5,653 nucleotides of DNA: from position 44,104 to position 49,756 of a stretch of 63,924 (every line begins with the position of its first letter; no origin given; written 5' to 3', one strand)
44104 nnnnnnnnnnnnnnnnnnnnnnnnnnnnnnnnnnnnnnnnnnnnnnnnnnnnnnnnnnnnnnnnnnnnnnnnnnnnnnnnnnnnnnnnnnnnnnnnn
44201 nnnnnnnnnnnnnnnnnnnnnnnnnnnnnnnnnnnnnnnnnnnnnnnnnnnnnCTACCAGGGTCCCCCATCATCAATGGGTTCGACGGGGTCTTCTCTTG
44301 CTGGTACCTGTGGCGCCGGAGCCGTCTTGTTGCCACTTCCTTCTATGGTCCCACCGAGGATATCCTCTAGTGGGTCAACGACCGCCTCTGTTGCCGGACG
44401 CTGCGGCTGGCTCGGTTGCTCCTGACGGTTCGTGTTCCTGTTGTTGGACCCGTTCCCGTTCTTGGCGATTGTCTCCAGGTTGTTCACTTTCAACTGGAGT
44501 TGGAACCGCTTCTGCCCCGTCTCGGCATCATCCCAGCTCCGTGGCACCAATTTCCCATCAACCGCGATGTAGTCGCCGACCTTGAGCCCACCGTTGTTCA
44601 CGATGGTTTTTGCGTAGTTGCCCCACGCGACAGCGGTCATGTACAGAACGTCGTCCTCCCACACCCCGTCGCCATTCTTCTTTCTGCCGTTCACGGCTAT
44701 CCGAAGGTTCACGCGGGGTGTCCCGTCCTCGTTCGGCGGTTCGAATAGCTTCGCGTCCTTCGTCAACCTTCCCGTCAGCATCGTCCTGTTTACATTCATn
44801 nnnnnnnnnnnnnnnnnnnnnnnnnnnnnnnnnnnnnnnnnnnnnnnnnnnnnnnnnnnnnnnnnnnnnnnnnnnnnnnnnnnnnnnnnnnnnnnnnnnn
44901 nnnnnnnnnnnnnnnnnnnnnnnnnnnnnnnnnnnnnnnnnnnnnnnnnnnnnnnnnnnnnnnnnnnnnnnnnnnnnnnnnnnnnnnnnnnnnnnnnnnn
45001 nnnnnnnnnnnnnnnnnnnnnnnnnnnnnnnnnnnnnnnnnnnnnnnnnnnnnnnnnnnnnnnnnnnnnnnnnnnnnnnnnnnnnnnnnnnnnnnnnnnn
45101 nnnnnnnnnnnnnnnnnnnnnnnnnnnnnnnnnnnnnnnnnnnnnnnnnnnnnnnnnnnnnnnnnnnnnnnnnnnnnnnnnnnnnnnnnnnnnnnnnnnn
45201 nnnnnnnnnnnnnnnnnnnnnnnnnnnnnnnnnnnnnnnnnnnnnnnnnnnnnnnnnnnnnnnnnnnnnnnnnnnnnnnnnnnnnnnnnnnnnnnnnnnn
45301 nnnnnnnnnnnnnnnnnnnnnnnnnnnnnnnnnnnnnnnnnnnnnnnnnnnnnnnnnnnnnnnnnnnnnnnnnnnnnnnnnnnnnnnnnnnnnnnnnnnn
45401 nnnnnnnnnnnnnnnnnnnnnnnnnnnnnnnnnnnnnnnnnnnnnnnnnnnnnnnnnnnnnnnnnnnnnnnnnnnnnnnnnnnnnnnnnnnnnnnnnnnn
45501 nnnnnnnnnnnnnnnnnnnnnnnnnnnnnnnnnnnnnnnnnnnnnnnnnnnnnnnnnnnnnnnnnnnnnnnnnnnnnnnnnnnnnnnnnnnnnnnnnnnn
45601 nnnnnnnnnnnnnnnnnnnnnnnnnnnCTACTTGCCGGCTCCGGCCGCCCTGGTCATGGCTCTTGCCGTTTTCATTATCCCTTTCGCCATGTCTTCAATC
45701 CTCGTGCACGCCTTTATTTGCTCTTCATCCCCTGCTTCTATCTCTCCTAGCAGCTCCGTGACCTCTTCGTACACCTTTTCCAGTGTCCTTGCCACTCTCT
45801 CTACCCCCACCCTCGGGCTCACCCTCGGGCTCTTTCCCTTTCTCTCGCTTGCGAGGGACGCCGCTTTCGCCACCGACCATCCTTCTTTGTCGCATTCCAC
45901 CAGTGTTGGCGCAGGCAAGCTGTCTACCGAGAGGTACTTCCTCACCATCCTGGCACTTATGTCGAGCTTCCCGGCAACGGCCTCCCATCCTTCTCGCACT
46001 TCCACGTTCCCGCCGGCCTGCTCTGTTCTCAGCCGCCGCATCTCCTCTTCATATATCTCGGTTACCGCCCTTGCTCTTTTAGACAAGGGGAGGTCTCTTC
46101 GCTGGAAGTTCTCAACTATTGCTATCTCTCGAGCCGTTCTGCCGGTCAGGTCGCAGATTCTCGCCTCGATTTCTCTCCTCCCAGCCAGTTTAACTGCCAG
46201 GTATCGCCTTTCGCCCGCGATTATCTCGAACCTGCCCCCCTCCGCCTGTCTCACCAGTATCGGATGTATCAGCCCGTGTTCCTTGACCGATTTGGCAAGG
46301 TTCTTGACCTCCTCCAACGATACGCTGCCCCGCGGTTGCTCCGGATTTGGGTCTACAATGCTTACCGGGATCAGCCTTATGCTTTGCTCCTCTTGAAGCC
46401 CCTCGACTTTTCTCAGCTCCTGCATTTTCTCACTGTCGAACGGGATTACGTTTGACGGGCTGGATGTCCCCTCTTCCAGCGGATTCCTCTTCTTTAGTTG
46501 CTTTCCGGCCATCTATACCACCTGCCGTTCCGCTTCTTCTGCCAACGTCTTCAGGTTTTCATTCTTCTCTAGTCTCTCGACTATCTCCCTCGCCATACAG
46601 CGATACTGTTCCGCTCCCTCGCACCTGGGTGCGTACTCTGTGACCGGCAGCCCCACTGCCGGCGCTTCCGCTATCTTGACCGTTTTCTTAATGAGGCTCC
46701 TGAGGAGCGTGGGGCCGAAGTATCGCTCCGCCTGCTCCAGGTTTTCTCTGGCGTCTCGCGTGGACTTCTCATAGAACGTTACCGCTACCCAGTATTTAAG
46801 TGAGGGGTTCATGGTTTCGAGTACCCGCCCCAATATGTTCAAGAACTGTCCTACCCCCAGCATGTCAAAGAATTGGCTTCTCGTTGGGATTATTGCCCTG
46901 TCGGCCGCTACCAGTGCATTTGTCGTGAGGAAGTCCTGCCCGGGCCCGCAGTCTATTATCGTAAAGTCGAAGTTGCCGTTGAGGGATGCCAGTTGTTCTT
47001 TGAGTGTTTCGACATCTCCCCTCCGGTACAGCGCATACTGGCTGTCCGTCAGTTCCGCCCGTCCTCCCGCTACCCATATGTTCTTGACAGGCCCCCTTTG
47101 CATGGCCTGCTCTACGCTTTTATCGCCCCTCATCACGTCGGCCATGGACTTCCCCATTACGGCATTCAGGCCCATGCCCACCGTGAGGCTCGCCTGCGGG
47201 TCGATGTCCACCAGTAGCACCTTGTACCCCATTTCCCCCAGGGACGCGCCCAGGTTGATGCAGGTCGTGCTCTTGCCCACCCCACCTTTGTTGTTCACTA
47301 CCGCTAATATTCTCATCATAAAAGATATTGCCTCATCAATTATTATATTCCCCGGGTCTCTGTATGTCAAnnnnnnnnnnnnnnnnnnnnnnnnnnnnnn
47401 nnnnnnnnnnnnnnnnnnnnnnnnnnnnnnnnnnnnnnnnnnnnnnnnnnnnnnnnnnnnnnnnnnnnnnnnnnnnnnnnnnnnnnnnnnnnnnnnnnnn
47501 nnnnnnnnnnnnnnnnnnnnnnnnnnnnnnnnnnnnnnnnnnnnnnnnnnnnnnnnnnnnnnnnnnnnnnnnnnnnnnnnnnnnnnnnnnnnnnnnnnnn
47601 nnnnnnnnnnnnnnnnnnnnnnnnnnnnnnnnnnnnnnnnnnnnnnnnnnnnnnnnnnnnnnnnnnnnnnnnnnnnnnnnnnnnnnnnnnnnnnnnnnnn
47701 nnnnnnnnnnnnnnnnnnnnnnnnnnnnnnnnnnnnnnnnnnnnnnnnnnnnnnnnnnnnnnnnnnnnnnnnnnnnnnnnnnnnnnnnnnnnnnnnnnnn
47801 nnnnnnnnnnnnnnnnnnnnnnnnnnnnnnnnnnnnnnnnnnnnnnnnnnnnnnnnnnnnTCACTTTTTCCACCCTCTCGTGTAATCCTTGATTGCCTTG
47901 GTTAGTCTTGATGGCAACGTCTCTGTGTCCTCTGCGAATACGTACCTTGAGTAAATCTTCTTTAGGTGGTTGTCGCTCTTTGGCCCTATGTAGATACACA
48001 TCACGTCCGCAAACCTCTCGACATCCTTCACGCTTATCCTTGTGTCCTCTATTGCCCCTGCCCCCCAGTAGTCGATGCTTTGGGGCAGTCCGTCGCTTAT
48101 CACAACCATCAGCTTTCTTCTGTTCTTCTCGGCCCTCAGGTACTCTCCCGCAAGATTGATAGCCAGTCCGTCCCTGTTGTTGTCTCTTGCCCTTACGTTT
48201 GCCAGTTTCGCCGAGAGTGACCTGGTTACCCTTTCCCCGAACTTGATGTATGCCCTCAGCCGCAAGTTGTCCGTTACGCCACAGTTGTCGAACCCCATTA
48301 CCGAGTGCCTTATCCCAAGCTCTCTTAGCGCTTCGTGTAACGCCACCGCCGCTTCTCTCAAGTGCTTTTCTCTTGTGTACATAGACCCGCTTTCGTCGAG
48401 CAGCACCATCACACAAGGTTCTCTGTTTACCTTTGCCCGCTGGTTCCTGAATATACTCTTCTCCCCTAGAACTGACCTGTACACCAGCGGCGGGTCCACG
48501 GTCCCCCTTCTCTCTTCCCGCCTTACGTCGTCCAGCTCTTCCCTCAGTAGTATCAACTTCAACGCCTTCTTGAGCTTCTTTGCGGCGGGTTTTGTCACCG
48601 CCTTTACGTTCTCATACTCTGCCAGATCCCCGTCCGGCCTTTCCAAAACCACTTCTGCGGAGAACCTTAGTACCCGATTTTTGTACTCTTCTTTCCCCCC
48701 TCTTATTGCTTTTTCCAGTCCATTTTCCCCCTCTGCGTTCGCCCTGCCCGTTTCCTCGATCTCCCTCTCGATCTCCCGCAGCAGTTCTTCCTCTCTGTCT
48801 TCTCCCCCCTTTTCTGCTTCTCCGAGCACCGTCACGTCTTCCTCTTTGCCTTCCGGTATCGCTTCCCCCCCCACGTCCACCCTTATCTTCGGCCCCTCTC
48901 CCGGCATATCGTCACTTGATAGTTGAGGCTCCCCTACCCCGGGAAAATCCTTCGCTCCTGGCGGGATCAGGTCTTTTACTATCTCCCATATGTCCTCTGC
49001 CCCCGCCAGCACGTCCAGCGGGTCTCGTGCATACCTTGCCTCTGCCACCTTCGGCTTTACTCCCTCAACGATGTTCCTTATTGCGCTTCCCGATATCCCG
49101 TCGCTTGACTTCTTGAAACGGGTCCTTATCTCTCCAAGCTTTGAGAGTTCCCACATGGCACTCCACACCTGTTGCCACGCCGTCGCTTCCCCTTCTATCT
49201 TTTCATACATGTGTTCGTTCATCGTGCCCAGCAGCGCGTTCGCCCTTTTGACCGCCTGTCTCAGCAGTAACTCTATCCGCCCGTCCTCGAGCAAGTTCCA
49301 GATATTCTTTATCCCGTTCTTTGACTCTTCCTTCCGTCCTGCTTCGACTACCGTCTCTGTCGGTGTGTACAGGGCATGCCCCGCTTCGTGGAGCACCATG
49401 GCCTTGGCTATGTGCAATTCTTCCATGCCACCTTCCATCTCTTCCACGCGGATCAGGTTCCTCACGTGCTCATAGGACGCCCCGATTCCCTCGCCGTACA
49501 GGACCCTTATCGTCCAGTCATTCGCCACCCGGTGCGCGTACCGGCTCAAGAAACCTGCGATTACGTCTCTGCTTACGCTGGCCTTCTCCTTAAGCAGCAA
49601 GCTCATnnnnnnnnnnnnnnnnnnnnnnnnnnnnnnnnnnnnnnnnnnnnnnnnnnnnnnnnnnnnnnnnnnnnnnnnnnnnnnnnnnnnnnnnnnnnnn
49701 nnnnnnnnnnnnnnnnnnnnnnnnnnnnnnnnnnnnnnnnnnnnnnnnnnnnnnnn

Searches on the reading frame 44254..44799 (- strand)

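Call 7: search_protein_families(library=pfam, proteins=[window:44254-44799:-], max_evalue=0.01)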
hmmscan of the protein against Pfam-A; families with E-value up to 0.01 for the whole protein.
window:44254-44799:- (181 aa): 1 family
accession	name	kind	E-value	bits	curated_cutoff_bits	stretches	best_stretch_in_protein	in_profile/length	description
PF00436.31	SSB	-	1.3e-16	61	26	1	3-109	1-102/104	Single-strand binding protein family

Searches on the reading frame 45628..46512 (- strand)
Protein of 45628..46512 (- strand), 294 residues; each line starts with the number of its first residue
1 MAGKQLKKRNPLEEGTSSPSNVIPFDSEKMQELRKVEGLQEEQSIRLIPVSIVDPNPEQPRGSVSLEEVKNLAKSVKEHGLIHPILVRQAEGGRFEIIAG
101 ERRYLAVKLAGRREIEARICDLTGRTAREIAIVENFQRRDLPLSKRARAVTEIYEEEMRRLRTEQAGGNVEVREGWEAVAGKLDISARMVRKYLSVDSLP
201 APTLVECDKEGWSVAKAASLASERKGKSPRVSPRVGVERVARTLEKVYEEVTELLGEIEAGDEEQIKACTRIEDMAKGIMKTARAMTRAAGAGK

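Call 7: search_protein_families(library=pfam, proteins=[window:45628-46512:-], max_evalue=0.01)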
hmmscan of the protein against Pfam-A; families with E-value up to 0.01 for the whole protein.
window:45628-46512:- (294 aa): 1 family
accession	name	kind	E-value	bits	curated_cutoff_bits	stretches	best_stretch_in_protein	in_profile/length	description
PF02195.25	ParB_N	-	1.9e-25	89.2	26.3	1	44-137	2-95/95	ParB N-terminal domain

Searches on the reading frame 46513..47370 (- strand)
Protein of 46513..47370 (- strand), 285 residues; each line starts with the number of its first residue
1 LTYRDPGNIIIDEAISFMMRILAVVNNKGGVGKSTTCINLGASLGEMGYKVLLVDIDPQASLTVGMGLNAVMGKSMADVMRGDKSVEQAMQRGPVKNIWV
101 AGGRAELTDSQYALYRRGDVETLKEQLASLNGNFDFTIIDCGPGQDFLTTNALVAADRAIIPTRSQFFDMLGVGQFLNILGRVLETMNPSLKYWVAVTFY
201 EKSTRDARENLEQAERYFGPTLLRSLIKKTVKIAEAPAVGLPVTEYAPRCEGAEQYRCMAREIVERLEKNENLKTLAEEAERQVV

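Call 7: search_protein_families(library=pfam, proteins=[window:46513-47370:-], max_evalue=0.01)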
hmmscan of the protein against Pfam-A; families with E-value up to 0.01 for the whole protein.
window:46513-47370:- (285 aa): 9 families
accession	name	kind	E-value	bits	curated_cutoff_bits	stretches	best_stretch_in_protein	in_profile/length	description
PF13614.12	AAA_31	-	1.9e-43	148.9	27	1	19-192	1-176/177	AAA domain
PF01656.29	CbiA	-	5.2e-20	72.1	25.4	1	22-243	1-125/125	CobQ/CobB/MinD/ParA nucleotide binding domain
PF00142.24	Fer4_NifH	-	1e-11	45.3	25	1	25-88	5-67/271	4Fe-4S iron sulfur cluster binding proteins, NifH/frxC family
PF06564.18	CBP_BcsQ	-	1.7e-11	44.6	21.3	1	19-160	1-142/234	Cellulose biosynthesis protein BcsQ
PF09140.17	MipZ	-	2.4e-11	43.9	20.7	1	21-171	2-137/262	ATPase MipZ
PF10609.15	ParA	-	5.9e-11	42.7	27.1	1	20-172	4-152/246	NUBPL iron-transfer P-loop NTPase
PF02374.21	ArsA_ATPase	-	1.8e-06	27.8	24.3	1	24-63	5-44/305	Anion-transporting ATPase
PF16575.11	CLP1_P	-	8.7e-05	22.9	26.6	1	30-82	4-57/188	mRNA cleavage and polyadenylation factor CLP1 P-loop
PF03308.22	MeaB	-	0.00084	18.9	23.1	1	29-65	42-78/273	Methylmalonyl Co-A mutase-associated GTPase MeaB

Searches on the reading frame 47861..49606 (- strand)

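Call 7: search_protein_families(library=pfam, proteins=[window:47861-49606:-], max_evalue=0.01)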
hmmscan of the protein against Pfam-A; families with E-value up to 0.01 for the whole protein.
window:47861-49606:- (581 aa): 4 families
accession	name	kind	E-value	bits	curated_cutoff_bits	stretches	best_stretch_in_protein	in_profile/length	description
PF11775.14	CobT_C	-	3.2e-12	47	21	1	386-570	2-212/220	Cobalamin biosynthesis protein CobT VWA domain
PF00092.34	VWA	-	3.6e-05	24.5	23.8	1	399-552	2-151/174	von Willebrand factor type A domain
PF13519.12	VWA_2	-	4.7e-05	24.4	27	1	399-506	1-106/107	von Willebrand factor type A domain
PF01882.25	DUF58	-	0.00047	19.8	23.4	1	392-524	31-161/216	Protein of unknown function DUF58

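Call 71: search_protein_families(library=phrogs, proteins=[window:47861-49606:-], max_evalue=0.001)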
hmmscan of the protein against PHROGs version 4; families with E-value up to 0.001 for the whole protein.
window:47861-49606:- (581 aa): 5 families
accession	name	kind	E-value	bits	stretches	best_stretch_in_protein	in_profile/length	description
phrog_1576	-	unknown function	1.2e-19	71.5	1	359-568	491-719/729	-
phrog_17276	-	moron, auxiliary metabolic gene and host takeover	1.8e-18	67.3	1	366-573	368-575/580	aerobic cobaltochelatase CobT subunit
phrog_23795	-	unknown function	2.5e-07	30.6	1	256-513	444-691/743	-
phrog_459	-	other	1.9e-05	24.6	1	70-117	54-94/736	peptidase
phrog_26570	-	unknown function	0.00015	22.7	1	500-568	1-65/75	-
